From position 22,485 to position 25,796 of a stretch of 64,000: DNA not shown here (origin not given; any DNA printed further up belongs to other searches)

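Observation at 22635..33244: Six translationally coupled secreted coiled-coil genes inserted between virB4 and virB8 in place of virB5/virB6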

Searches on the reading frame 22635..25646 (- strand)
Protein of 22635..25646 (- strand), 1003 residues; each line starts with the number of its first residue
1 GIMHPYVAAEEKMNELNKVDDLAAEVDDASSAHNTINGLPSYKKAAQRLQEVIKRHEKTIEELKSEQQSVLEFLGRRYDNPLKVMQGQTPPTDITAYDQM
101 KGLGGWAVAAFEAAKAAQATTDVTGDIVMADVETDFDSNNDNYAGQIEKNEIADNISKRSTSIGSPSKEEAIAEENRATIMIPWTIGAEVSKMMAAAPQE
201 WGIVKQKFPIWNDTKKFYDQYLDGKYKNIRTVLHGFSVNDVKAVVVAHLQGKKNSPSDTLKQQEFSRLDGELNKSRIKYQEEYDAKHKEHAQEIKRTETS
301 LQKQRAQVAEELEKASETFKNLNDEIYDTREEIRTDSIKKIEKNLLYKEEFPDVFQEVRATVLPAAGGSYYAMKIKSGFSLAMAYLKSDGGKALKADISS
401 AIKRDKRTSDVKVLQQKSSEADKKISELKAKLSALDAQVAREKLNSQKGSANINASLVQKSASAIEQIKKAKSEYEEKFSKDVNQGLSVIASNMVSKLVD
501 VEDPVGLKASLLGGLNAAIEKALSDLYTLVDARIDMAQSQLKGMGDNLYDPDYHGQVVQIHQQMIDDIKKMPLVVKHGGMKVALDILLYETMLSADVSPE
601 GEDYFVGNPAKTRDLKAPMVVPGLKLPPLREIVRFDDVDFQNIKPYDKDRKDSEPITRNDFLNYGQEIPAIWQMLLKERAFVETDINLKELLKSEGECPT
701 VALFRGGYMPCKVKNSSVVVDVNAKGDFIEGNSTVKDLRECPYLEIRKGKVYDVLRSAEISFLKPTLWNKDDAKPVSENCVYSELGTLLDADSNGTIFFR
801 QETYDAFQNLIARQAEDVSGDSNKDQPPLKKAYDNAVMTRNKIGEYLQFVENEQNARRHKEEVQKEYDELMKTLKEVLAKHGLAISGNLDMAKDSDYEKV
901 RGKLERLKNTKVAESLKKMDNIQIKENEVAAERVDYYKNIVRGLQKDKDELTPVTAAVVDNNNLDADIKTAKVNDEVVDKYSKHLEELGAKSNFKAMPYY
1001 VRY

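Call 63: search_protein_representatives(protein=window:22635-25646:-)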
Query: 1003 residues. Proteins with E-value up to 0.001 (for the whole library): 214; up to 1e-10: 171; up to 1e-30: 116. The best 150 are listed.
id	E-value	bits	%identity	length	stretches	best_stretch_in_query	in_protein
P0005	0.0e+00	2204.9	100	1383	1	1-1003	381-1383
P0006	8.8e-293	990.5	49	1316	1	1-1001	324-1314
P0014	6.2e-261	885.1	44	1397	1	3-1001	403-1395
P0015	1.7e-223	761.2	41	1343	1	2-999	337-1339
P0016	3.8e-217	740.2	44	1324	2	394-1001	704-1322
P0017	8.7e-211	719.1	40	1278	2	396-1002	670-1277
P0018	8.8e-203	692.7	38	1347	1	2-1003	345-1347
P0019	2.6e-202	691.1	40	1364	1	2-990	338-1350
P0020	3.5e-196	670.8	39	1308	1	3-1002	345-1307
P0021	5.1e-193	660.3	40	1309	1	3-1002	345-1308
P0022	7.9e-174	596.8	38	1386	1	2-1000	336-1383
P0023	1.3e-162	559.7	35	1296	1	4-1003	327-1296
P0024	4.8e-161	554.5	37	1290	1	3-986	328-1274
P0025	2.3e-157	542.3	37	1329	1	3-994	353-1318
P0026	4.1e-149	515.1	34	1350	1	2-1003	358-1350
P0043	1.9e-95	337.5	32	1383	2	5-647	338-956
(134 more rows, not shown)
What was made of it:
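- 22635..26786 (-): I (1383 aa): the last and best-conserved gene of the block, present in every related locus at 1200-1650 aa. Secreted, with a long antiparallel coiled-coil stalk, a Cys-containing alpha/beta head (about residues 950-1180) and a C-terminal helical bundle. Family: 214 clusters at E <= 1e-3, all with the same architecture (call 63).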

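Call 79: predict_structure(alignment_id=A8)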
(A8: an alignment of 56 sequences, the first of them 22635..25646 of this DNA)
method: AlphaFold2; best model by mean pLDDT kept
length: 1003 residues; sequences in the alignment: 56
mean_pLDDT: 86.2   pTM: 0.80
mean pLDDT of the five models: 86.2, 85.7, 83.4, 82.9, 81.5
residues with pLDDT >= 90: 653; 70-90: 224; 50-70: 58; < 50: 68
segments of 3 or more residues with pLDDT < 50: 1-4, 130-149, 347-387
pLDDT, mean of each block of 10 residues (from residue 1): 54 83 92 93 92 93 95 96 93 90 96 86 53 42 43 52 71 89 96 95 94 96 97 94 93 89 95 94 95 95 95 91 89 83 57 36 39 41 43 69 81 91 92 94 95 94 95 96 94 87 89 94 96 98 96 97 95 92 89 85 93 95 90 96 94 95 95 93 93 88 94 94 95 86 92 89 89 85 96 95 95 79 66 93 96 95 94 91 86 93 94 92 84 88 91 79 77 83 76 77 89
secondary structure, 60 per line:
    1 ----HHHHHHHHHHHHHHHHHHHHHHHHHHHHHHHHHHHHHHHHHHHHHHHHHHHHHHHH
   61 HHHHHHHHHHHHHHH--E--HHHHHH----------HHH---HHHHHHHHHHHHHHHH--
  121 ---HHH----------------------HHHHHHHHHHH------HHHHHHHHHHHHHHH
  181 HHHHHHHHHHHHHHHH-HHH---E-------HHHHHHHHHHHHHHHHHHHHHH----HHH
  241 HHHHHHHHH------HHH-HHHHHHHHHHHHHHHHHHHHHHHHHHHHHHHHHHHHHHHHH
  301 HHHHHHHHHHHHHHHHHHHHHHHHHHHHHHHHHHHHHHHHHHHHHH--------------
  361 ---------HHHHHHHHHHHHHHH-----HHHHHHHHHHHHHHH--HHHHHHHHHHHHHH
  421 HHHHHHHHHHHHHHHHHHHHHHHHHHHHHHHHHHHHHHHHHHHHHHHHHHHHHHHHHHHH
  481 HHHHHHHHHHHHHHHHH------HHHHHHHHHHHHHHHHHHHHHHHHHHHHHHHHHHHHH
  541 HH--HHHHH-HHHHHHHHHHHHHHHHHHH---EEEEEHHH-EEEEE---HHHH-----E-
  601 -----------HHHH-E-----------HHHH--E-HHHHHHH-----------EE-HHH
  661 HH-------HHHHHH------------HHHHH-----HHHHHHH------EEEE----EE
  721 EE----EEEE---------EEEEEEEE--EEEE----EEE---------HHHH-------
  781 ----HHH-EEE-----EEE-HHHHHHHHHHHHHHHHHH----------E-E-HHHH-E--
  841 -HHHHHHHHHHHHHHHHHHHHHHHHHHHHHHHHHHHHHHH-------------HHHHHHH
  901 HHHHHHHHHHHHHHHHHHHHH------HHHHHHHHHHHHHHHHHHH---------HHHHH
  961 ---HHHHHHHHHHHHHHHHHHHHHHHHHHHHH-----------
elements in order (helices of 4 or more, strands of 3 or more residues): H5-75 H81-86 H103-118 H149-159 H166-196 H212-233 H238-249 H260-346 H370-384 H390-404 H407-497 H504-542 H545-549 H551-569 E573-577 E582-586 H590-593 H612-615 H629-632 H637-643 H658-662 H670-675 H688-692 H698-704 E711-714 E719-722 E727-730 E740-747 E750-753 E758-760 H770-773 E789-791 E797-799 H801-818 H833-836 H842-880 H894-921 H928-946 H956-960 H964-992
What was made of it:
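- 22635..26786 (-): AF2 model of residues 381-1383: pLDDT 86.2, pTM 0.80 (call 79).
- I: a closed family (call 63) and a confident AF2 model (call 79).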

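Call 81: fold_search(model_id=the predicted structure, library=pdb)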
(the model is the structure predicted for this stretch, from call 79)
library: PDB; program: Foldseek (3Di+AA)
matches with E <= 10: 82; with E <= 0.001: 0
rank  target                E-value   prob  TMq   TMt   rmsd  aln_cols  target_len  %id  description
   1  9y6s_9Q               4.9e-02  0.16  0.10  0.04  59.6       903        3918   11  96-nm repeat of the Leishmania tarentolae doublet microtubule (released 2025-12-17)
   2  9qe0_A                5.3e-02  0.13  0.08  0.06  75.9       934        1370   10  Neobacillus vireti Wadjet-II JetABC dimer (released 2025-06-25)
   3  8bx8_B                5.6e-02  0.33  0.13  0.04  58.3       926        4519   11  In situ outer dynein arm from Chlamydomonas reinhardtii in the post-power stroke state (released 2023-05-10)
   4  7k5b_B                5.6e-02  0.33  0.13  0.04  58.3       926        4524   11  Structure of outer-arm dynein bound to microtubule doublet in microtubule binding state 2 (MTBS-2) (released 2021-09-29)
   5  9qe0_B                6.1e-02  0.14  0.09  0.07  80.1       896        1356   10  Neobacillus vireti Wadjet-II JetABC dimer (released 2025-06-25)
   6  9e5c_7b               6.3e-02  0.25  0.11  0.04  61.9       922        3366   13  Cryo-EM structure of 96 nm repeat of microtubule doublet from T. brucei flagellum (released 2025-03-12)
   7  8ptk_e                7.6e-02  0.38  0.08  0.02  39.9       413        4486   13  Composite structure of Dynein-Dynactin-JIP3-LIS1 (released 2024-03-27)
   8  6yvu_B                7.9e-02  0.10  0.07  0.06  77.6       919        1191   13  Condensin complex from S.cerevisiae ATP-free apo non-engaged state (released 2020-07-15)
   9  7nyx_A                7.9e-02  0.06  0.06  0.04  81.9       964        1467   12  Cryo-EM structure of the MukBEF-MatP-DNA monomer (closed conformation) (released 2021-07-07)
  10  8glv_Co               9.8e-02  0.13  0.10  0.03  62.3       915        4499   12  96-nm repeat unit of doublet microtubules from Chlamydomonas reinhardtii flagella (released 2023-05-31)
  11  9gm7_A                9.8e-02  0.08  0.07  0.05  79.3       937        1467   13  MukBEF in a nucleotide-bound state with open neck gate (monomer) (released 2025-03-26)
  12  7qcd_B                1.1e-01  0.10  0.07  0.07  114.6       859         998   10  CryoEM structure of the Smc5/6-holocomplex (composite structure) (released 2022-09-21)
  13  7zr1_C                1.5e-01  0.23  0.08  0.10  62.9       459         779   13  Chaetomium thermophilum Mre11-Rad50-Nbs1 complex bound to ATPyS (composite structure) (released 2023-01-11)
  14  9e5c_7f               1.7e-01  0.15  0.11  0.03  61.9       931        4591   13  Cryo-EM structure of 96 nm repeat of microtubule doublet from T. brucei flagellum (released 2025-03-12)
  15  8i4x_B                1.7e-01  0.07  0.07  0.07  103.5       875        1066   11  Cryo-EM structure of 5-subunit Smc5/6 (released 2024-06-26)
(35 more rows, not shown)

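Call 103: fold_search(model_id=the predicted structure, library=viral)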
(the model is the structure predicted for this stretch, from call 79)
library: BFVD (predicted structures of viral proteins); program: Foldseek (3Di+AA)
matches with E <= 10: 159; with E <= 0.001: 0
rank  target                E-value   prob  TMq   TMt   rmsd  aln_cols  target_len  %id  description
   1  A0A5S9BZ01            1.7e-02  0.23  0.07  0.06  55.4       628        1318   12  DNA repair exonuclease [Tenacibaculum phage PTm1]
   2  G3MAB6                2.9e-02  0.82  0.11  0.15  57.6       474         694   14  Gp375 [Bacillus phage G]
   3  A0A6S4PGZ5            3.3e-02  0.47  0.10  0.15  36.3       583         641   15  T10G3.5 [uncultured phage_MedDCM-OCT-S39-C11]
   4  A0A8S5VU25            6.1e-02  0.20  0.09  0.10  49.0       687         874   11  STRUCTURAL MAINTENANCE OF CHROMOSOMES PROTEIN [Ackermannviridae sp.]
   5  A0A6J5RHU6            7.6e-02  0.25  0.07  0.09  50.1       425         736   14  ABC_ATPase domain containing protein [uncultured Caudovirales phage]
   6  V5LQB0                9.0e-02  0.25  0.08  0.10  44.0       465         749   15  (no name in the UniProt tables at hand)
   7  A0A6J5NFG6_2          9.4e-02  0.38  0.09  0.07  46.5       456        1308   13  Phage tail tape measure protein [uncultured Caudovirales phage]
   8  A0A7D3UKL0            1.0e-01  0.51  0.10  0.12  41.4       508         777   13  (no name in the UniProt tables at hand)
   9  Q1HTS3                1.0e-01  0.25  0.08  0.14  63.0       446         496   15  F3L [Squirrelpox virus]
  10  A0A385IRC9            1.1e-01  0.54  0.10  0.11  40.0       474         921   13  (no name in the UniProt tables at hand)
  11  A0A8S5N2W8            1.1e-01  0.33  0.09  0.13  30.1       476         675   14  Chromosome partition protein [Siphoviridae sp. ctv0N24]
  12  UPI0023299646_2       1.3e-01  0.23  0.08  0.08  55.1       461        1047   11  (no name look-up for this kind of identifier)
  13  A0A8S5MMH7            2.3e-01  0.47  0.12  0.12  21.9       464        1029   13  STRUCTURAL MAINTENANCE OF CHROMOSOMES PROTEIN [Siphoviridae sp. ctxc31]
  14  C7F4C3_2              2.3e-01  0.03  0.05  0.05  48.1      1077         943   11  (no name in the UniProt tables at hand)
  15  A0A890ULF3            2.8e-01  0.21  0.07  0.16  30.4       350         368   13  (no name in the UniProt tables at hand)
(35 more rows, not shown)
